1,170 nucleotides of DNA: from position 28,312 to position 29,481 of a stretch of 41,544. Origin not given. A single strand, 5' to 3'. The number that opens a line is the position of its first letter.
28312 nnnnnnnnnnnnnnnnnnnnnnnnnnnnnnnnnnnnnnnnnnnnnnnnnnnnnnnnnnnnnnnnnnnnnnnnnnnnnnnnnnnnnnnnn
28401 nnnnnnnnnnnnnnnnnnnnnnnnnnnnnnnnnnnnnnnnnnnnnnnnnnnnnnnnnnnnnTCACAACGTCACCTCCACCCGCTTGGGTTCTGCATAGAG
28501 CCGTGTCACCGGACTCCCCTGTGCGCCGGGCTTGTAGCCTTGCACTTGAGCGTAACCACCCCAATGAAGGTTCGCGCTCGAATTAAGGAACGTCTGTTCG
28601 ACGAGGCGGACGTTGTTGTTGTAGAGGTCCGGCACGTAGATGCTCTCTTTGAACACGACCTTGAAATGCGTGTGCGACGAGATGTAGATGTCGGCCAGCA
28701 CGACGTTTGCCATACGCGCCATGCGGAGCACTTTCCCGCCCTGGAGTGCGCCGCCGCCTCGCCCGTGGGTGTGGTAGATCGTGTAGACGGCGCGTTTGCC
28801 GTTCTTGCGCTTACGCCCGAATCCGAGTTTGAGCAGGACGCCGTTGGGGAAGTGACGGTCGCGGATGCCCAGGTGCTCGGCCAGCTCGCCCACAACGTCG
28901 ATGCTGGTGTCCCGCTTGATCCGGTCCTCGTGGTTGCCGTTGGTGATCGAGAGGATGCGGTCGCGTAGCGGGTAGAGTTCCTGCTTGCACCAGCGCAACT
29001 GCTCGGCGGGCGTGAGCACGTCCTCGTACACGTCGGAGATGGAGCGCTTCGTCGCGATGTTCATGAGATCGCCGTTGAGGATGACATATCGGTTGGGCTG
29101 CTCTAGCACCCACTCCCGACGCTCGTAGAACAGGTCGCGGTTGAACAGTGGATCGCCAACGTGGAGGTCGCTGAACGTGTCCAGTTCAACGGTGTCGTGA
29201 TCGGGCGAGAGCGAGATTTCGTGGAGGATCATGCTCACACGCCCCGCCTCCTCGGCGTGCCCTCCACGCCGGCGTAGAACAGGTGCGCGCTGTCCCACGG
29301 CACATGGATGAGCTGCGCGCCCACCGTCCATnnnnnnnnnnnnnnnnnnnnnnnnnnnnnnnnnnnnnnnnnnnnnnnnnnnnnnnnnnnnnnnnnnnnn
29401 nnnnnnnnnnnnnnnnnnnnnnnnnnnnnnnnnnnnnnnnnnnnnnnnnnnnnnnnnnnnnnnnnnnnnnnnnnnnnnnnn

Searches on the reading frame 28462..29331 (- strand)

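Call 87: search_protein_families(library=phrogs, proteins=[window:28462-29331:-], max_evalue=0.00001)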
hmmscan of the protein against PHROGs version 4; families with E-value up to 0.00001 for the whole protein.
window:28462-29331:- (289 aa): 1 family
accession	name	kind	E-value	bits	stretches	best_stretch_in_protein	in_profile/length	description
phrog_7339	-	DNA, RNA and nucleotide metabolism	2.1e-34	120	1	26-283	8-253/263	DNA repair exonuclease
